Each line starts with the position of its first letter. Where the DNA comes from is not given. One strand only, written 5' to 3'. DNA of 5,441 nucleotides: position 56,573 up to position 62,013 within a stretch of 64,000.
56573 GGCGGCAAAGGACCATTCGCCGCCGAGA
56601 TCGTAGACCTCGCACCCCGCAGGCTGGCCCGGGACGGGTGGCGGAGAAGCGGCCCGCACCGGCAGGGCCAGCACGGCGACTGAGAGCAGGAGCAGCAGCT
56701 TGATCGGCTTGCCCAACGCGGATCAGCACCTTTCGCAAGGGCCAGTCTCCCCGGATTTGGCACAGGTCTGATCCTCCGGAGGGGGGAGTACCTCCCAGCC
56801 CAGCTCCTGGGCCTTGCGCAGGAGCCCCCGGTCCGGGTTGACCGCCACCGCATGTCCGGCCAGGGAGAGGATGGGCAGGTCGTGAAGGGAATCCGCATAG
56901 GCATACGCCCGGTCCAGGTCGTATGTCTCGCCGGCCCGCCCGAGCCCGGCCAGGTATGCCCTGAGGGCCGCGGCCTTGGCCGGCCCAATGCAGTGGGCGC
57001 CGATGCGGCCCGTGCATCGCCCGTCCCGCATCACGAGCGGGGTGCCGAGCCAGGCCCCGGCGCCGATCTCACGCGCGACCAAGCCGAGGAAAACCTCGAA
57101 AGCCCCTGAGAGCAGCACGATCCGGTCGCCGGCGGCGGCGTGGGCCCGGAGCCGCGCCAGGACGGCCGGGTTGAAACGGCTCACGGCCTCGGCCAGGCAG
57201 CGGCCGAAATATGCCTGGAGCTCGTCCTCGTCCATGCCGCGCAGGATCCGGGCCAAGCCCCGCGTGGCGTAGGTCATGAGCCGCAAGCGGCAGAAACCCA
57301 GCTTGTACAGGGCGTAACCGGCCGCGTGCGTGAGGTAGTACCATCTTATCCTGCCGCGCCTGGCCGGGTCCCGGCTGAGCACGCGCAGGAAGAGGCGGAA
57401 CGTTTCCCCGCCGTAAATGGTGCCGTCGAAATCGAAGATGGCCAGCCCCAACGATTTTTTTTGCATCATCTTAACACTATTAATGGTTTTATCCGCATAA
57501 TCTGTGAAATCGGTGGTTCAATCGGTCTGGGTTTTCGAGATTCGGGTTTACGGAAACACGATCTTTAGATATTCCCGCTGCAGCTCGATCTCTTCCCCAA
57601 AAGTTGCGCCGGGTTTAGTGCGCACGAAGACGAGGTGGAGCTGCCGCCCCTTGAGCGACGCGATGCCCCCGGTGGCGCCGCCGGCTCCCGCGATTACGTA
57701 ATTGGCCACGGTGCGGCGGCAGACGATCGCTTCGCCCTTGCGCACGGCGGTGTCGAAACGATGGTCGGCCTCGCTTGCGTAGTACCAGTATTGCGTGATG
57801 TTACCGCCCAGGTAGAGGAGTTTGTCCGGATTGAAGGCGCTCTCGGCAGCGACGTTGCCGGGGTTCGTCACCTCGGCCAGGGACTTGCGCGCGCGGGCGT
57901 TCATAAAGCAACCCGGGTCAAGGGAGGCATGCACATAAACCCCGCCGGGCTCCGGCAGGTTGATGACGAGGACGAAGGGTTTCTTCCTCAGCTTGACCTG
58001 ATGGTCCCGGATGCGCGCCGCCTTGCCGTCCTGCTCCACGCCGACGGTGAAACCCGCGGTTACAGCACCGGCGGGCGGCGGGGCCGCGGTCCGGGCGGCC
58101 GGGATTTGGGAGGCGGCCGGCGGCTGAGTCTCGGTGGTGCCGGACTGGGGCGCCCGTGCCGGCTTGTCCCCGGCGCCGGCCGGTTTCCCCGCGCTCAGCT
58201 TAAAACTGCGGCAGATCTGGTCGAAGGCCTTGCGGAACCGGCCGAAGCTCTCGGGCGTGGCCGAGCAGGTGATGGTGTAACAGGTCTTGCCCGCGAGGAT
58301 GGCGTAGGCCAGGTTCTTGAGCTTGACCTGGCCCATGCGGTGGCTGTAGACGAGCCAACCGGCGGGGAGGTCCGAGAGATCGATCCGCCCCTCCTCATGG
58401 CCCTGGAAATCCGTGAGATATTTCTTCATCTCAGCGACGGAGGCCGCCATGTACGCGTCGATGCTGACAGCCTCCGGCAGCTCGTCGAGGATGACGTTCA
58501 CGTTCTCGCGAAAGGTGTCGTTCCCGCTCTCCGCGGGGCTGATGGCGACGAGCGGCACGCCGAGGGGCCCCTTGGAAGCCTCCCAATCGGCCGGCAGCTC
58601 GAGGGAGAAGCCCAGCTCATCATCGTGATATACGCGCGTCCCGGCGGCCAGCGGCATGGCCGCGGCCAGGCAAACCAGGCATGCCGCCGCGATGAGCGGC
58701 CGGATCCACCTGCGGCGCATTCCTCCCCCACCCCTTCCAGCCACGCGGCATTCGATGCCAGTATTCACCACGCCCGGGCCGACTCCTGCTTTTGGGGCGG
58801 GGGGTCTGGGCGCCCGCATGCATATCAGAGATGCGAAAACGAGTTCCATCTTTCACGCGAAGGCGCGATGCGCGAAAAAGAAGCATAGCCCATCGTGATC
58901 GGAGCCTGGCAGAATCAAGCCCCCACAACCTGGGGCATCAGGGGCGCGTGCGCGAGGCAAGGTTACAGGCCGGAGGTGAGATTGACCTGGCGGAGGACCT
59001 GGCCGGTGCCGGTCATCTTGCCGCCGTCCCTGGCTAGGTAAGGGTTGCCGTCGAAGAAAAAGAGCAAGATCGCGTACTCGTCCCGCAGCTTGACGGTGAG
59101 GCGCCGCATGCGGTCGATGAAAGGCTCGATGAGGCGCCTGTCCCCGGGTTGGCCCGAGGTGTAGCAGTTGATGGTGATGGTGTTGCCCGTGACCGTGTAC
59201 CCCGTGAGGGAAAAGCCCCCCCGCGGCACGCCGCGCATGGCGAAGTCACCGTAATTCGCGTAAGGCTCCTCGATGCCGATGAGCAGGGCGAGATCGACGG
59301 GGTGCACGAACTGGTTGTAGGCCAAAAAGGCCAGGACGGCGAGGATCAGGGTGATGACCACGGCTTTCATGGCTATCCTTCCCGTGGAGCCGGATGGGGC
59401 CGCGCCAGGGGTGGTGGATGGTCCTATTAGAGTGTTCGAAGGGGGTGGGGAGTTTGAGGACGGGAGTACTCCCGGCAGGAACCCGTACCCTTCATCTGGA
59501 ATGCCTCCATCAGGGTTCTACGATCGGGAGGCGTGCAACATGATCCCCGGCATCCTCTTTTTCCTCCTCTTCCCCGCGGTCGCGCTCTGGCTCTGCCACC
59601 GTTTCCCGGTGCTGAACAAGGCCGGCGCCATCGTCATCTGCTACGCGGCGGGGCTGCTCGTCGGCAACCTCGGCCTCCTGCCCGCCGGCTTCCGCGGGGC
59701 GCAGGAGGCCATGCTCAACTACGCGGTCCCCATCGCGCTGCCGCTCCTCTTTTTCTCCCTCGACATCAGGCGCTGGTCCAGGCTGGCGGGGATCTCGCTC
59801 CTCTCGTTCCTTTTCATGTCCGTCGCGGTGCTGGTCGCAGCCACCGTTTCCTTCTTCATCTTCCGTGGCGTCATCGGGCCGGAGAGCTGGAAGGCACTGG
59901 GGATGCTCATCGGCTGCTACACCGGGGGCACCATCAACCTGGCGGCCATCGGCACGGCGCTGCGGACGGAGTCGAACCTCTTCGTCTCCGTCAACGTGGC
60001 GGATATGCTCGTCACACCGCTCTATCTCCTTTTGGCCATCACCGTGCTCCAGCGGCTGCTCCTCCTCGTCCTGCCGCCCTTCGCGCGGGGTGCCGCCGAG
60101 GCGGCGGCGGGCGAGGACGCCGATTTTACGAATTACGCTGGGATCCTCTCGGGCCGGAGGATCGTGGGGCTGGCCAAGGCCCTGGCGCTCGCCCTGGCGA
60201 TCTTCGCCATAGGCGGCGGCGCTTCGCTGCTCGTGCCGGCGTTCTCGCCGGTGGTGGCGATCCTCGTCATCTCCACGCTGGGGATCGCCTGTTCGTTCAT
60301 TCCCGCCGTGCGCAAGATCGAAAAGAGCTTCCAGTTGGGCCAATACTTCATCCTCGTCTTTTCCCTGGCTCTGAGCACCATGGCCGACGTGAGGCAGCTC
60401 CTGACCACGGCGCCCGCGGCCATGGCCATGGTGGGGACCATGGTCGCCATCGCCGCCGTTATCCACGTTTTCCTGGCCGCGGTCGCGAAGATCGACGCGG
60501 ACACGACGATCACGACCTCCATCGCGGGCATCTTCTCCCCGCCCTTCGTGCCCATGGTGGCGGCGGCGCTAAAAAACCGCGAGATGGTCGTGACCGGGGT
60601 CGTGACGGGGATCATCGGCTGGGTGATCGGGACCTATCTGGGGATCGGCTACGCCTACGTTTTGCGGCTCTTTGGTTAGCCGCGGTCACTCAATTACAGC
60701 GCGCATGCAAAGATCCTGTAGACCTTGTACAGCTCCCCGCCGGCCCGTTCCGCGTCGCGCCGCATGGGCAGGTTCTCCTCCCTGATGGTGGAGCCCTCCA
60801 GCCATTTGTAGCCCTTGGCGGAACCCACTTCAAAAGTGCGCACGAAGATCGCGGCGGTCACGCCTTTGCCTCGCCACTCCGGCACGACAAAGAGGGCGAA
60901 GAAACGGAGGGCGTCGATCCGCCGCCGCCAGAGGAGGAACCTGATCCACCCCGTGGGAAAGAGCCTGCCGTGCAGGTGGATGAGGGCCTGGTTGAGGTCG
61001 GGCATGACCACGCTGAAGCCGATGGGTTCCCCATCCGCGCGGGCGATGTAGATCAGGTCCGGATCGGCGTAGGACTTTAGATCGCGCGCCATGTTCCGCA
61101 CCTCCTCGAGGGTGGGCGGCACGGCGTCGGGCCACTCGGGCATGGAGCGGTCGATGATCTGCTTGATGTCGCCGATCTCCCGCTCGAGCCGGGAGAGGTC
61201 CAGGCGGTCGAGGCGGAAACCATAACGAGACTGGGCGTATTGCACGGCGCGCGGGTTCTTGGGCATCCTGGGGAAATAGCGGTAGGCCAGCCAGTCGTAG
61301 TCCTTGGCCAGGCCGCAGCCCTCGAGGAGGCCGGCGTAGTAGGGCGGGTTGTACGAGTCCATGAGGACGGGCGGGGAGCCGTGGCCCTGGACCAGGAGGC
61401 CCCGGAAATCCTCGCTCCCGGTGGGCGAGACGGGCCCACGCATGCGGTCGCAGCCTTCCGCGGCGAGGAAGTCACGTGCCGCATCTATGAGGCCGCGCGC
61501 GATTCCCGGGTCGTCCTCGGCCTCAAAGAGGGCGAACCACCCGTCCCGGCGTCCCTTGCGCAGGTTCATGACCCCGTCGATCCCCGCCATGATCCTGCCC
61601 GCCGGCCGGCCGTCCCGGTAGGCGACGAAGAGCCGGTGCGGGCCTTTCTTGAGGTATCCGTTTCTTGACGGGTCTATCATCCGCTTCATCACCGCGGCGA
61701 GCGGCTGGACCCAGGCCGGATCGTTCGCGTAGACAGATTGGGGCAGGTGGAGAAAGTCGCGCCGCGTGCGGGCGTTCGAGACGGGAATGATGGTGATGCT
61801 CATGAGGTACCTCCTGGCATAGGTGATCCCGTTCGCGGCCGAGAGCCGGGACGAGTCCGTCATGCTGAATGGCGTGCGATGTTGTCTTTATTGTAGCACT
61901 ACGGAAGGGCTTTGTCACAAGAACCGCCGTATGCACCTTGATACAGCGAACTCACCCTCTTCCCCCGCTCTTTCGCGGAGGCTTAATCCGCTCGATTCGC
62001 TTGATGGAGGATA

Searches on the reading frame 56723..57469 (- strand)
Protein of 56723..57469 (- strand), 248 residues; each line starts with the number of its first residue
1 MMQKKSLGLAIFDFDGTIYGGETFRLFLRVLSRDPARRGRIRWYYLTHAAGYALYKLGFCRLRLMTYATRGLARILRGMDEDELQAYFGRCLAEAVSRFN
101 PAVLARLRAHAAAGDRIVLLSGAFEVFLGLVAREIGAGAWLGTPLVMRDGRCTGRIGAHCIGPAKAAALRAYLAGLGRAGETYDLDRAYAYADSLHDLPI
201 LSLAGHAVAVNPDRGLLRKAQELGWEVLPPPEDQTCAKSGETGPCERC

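Call 31: search_protein_families(library=pfam, proteins=[window:56723-57469:-], max_evalue=0.1)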
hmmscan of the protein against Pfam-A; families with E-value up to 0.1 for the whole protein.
window:56723-57469:- (248 aa): 2 families
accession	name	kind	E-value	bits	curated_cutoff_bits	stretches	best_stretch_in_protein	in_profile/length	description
PF12710.13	HAD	-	5.1e-29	102.5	27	1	10-201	1-188/189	haloacid dehalogenase-like hydrolase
PF00702.32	Hydrolase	-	0.058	14.2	26.4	1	9-136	3-136/191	haloacid dehalogenase-like hydrolase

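Call 35: find_encoding_contigs(protein=window:56723-57469:-, flank=10000, max_places=5)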
Protein window:56723-57469:- (248 aa): 1 contig read that carries it; 1 place shown.
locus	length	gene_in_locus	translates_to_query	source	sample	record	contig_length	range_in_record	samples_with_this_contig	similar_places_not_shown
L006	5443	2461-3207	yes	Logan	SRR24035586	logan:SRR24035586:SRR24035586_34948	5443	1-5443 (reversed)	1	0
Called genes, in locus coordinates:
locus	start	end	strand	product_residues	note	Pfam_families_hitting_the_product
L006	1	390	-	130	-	?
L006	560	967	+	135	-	-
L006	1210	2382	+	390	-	PF18933:PsbP_2 (weak), PF01789:PsbP (faint), PF08786:DcrB (weak)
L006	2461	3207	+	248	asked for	PF12710:HAD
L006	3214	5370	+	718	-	PF02837:Glyco_hydro_2_N, PF22666:Glyco_hydro_2_N2, PF02836:Glyco_hydro_2_C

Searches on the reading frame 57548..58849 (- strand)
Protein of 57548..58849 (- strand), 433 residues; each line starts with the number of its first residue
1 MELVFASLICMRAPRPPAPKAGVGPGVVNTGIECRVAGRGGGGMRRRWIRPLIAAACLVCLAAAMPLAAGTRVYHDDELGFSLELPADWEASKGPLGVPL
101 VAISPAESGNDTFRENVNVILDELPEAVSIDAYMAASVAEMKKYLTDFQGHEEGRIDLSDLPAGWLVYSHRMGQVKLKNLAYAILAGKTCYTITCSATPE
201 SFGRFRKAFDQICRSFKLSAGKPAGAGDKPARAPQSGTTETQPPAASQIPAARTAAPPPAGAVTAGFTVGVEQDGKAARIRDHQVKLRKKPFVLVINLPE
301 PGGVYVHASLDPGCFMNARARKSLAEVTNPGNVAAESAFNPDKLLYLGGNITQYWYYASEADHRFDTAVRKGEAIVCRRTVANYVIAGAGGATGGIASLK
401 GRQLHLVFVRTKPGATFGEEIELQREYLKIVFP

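Call 79: search_protein_families(library=pfam, proteins=[window:57548-58849:-], max_evalue=0.00001)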
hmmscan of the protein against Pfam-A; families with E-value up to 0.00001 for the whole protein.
window:57548-58849:- (433 aa): 2 families
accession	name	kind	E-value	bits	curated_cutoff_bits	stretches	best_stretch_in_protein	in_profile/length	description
PF01789.22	PsbP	-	1.9e-06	28.5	23.5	0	70-133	2-60/155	PsbP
PF08786.17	DcrB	-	9.6e-06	26.2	27.2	0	83-212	4-124/127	DcrB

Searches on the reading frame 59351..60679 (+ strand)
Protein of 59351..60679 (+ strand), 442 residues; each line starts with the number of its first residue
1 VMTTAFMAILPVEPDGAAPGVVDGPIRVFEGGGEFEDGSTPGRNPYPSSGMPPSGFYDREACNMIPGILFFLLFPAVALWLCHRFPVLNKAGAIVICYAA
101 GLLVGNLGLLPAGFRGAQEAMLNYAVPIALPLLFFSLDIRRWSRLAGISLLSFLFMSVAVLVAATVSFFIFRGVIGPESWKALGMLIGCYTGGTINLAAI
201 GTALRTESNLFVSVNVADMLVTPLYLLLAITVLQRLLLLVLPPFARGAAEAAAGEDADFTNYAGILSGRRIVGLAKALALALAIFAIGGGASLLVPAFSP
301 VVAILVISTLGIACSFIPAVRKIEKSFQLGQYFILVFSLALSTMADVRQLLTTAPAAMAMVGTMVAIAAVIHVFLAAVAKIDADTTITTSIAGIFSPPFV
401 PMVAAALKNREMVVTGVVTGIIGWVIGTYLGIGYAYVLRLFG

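Call 79: search_protein_families(library=pfam, proteins=[window:59351-60679:+], max_evalue=0.00001)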
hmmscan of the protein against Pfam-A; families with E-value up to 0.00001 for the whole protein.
window:59351-60679:+ (442 aa): 1 family
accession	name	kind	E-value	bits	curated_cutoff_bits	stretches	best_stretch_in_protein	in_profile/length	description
PF05684.17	DUF819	-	6.2e-40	137.8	27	1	75-439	7-377/379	Protein of unknown function (DUF819)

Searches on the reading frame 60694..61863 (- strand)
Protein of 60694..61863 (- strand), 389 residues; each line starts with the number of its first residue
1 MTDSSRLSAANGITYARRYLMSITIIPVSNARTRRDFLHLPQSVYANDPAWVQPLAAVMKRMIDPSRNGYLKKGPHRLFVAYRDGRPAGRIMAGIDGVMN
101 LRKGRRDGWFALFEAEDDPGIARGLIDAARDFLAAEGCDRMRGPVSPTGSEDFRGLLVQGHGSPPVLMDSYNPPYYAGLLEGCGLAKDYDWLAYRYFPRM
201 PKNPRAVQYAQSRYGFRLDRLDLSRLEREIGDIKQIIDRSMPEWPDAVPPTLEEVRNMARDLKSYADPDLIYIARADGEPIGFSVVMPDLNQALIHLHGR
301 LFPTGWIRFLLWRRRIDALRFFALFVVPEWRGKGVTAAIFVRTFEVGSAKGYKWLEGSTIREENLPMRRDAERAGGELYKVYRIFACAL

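Call 79: search_protein_families(library=pfam, proteins=[window:60694-61863:-], max_evalue=0.00001)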
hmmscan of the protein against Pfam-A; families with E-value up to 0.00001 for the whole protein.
window:60694-61863:- (389 aa): 2 families
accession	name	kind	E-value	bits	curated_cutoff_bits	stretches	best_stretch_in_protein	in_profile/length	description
PF00583.31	Acetyltransf_1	-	2.9e-08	34.4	20.7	0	239-373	7-113/116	Acetyltransferase (GNAT) family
PF13508.13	Acetyltransf_7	-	6.5e-06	26.9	27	0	269-341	3-51/84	Acetyltransferase (GNAT) domain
